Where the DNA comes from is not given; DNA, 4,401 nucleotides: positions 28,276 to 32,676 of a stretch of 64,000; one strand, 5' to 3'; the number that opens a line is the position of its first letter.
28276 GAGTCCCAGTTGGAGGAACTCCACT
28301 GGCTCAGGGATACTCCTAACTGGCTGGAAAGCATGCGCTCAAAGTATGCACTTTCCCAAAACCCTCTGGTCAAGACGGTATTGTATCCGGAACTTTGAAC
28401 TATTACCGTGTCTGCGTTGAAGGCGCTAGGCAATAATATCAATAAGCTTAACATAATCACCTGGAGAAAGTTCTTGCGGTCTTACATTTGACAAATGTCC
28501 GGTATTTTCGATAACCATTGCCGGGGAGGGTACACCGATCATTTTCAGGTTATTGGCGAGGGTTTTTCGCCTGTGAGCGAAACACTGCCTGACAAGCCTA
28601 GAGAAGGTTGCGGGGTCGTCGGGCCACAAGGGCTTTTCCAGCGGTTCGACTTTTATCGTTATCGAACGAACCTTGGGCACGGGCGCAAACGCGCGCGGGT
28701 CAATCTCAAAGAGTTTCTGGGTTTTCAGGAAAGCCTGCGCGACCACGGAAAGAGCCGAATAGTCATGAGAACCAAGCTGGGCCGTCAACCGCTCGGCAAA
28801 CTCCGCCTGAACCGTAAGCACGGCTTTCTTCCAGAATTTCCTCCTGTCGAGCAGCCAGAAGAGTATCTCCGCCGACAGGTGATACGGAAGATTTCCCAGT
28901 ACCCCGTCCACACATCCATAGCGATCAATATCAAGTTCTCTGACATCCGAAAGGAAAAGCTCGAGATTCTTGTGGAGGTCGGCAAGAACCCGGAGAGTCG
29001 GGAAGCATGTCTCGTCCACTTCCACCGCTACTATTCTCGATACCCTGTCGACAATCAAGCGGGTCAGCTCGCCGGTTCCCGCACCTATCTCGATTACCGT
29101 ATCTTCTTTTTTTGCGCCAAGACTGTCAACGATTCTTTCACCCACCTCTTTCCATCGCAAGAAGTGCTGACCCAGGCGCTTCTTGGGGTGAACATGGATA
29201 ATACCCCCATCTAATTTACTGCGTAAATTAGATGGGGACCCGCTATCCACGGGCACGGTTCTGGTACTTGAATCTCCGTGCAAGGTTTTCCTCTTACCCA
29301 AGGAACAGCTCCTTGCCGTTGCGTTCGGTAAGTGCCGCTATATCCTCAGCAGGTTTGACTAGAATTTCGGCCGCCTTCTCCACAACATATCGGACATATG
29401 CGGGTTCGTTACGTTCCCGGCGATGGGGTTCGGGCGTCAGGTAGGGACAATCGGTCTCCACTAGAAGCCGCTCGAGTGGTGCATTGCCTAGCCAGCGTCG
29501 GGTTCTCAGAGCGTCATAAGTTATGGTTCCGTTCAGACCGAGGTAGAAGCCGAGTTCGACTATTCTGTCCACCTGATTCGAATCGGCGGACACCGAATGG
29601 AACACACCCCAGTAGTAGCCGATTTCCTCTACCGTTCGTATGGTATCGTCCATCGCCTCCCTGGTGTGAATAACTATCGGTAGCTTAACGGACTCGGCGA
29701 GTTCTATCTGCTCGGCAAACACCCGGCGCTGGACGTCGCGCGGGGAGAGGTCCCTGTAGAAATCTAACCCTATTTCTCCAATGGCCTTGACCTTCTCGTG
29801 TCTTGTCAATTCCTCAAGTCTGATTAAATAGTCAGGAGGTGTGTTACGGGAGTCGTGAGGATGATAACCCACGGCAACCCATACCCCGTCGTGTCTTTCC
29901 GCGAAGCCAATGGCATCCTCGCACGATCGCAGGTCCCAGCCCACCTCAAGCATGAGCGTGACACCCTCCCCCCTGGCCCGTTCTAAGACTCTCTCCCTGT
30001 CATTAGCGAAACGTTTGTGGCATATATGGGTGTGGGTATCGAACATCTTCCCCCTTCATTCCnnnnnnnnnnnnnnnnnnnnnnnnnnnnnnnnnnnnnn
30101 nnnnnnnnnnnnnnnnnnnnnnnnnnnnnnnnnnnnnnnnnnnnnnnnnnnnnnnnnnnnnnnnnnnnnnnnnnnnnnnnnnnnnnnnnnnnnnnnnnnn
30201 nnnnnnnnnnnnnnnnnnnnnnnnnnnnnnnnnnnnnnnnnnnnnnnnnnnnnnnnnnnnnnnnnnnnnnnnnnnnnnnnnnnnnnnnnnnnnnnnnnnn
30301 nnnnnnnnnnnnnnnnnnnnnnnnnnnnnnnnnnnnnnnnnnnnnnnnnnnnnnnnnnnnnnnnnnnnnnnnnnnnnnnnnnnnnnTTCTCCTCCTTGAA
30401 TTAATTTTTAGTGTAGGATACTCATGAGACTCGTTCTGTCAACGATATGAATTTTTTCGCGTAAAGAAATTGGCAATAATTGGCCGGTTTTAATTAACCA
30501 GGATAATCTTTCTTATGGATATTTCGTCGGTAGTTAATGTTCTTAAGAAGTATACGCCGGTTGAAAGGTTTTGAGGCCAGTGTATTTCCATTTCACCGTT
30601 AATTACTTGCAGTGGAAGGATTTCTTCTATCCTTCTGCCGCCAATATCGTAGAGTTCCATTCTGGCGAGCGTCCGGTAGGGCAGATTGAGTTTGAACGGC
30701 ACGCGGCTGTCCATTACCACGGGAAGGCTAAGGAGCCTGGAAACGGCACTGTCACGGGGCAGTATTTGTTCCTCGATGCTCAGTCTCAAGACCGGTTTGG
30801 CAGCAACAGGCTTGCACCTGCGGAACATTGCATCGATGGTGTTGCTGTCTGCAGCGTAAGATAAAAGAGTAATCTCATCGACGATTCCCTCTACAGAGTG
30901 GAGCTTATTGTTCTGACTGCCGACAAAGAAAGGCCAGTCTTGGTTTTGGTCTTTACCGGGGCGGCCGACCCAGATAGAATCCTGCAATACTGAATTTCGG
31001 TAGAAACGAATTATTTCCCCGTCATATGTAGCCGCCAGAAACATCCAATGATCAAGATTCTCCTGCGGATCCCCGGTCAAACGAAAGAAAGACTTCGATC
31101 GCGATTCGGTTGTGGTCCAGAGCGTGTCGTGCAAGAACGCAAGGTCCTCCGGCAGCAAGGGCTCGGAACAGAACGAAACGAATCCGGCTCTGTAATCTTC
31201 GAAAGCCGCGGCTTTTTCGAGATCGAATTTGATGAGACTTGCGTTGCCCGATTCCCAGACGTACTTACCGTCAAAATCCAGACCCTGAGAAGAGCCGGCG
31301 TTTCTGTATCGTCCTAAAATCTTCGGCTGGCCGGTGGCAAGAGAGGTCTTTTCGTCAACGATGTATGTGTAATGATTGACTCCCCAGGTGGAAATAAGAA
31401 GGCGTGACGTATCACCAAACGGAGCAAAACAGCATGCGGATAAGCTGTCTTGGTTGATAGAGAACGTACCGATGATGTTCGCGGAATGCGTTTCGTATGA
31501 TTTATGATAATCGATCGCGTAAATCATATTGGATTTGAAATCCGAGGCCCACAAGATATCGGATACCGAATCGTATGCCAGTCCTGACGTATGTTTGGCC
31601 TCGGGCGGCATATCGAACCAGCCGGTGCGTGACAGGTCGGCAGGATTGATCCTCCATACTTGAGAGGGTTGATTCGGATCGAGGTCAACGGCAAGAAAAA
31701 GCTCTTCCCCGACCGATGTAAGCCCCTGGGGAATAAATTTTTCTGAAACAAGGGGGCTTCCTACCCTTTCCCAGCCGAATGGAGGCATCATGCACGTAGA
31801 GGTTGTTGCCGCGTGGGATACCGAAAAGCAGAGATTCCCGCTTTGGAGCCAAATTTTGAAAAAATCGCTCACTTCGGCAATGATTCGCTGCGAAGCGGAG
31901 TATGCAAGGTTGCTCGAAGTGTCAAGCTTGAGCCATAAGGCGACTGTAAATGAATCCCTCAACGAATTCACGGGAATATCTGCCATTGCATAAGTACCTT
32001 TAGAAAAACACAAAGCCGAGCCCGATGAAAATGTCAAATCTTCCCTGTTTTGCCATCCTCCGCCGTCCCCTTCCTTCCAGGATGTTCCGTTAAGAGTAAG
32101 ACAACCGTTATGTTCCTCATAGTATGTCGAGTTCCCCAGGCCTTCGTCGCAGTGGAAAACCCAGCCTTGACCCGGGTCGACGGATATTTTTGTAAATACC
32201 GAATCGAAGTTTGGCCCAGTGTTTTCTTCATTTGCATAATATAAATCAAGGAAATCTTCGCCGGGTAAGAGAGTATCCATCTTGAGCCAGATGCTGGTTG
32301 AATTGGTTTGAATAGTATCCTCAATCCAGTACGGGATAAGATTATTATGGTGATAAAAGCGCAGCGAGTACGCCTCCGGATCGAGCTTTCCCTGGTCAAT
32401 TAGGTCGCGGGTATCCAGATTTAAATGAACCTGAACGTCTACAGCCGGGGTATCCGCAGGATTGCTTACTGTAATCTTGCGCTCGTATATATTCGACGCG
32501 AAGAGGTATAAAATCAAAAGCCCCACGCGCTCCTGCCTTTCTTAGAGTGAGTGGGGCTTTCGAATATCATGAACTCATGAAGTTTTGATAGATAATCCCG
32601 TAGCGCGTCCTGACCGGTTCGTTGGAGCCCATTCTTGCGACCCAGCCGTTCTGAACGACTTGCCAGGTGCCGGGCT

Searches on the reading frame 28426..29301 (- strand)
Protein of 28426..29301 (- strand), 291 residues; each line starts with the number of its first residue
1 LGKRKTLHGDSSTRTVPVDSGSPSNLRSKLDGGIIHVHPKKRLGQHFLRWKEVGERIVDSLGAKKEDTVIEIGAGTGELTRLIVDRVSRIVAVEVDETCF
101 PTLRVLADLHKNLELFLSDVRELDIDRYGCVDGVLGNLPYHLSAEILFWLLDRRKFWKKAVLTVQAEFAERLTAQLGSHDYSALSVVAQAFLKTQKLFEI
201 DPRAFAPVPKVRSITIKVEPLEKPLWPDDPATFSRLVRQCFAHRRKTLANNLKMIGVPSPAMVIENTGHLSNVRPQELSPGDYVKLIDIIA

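Call 8: search_protein_families(library=pfam, proteins=[window:28426-29301:-], max_evalue=0.001)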
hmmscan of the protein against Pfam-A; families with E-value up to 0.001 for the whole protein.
window:28426-29301:- (291 aa): 2 families
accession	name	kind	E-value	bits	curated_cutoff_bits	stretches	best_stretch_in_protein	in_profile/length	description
PF00398.26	RrnaAD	-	4.7e-48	164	24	1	40-290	5-261/263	Ribosomal RNA adenine dimethylase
PF13649.12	Methyltransf_25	-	0.00016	22.7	27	1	69-138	1-73/97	Methyltransferase domain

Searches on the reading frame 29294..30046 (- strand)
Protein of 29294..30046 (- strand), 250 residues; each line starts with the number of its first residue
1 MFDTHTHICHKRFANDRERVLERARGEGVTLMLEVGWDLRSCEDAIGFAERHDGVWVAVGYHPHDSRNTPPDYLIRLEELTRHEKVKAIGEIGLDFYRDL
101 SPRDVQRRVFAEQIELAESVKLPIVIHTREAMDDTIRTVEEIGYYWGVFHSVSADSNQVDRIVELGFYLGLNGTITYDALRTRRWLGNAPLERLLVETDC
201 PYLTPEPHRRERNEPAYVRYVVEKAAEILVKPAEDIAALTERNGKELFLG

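Call 8: search_protein_families(library=pfam, proteins=[window:29294-30046:-], max_evalue=0.001)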
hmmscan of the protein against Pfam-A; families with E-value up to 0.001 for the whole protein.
window:29294-30046:- (250 aa): 1 family
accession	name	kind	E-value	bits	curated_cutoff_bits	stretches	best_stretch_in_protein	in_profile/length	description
PF01026.27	TatD_DNase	-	4.2e-73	246.3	27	1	2-248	1-252/253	TatD related DNase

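Call 13: find_encoding_contigs(protein=window:29294-30046:-, flank=10000, max_places=6)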
Protein window:29294-30046:- (250 aa): no gene with exactly this product is on record in the collection.

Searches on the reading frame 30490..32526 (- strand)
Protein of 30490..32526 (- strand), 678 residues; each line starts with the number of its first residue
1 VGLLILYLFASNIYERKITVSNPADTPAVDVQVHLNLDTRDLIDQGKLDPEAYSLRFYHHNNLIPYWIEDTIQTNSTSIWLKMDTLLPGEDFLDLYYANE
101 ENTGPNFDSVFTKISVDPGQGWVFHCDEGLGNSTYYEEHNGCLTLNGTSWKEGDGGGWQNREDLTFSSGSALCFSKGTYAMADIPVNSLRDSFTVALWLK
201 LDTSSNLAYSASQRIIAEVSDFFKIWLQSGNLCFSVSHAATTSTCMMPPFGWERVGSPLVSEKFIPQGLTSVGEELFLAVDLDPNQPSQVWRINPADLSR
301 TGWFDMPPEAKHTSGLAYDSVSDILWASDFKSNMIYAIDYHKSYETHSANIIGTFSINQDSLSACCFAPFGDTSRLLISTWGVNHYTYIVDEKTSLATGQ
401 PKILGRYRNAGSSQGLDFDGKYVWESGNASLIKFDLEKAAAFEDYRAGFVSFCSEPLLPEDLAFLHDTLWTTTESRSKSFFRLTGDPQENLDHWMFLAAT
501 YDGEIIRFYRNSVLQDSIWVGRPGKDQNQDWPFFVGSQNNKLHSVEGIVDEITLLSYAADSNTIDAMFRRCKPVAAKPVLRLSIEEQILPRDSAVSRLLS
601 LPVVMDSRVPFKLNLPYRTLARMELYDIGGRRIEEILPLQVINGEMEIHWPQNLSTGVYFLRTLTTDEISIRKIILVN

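Call 4: search_protein_families(library=ncbifam, proteins=[window:30490-32526:-], max_evalue=0.1)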
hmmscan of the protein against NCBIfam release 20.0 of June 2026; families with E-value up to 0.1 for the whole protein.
window:30490-32526:- (678 aa): 1 family
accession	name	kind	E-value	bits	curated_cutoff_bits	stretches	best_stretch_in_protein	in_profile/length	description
TIGR04183.1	Por_Secre_tail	domain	0.0022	17.9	23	1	619-676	19-71/72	T9SS type A sorting domain-containing protein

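Call 5: search_protein_families(library=pfam, proteins=[window:30490-32526:-], max_evalue=0.1)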
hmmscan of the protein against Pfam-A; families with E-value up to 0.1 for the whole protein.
window:30490-32526:- (678 aa): 3 families
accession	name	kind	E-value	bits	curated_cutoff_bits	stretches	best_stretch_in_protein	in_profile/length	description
PF13385.13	Laminin_G_3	-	3.2e-11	44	27.6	1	470-563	57-149/151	Concanavalin A-like lectin/glucanases superfamily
PF07953.20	Toxin_R_bind_N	-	0.052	13.7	23.8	0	183-240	46-104/191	Clostridium neurotoxin, N-terminal receptor binding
PF18962.6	Por_Secre_tail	-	0.061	14.1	27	0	622-675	23-74/75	Secretion system C-terminal sorting domain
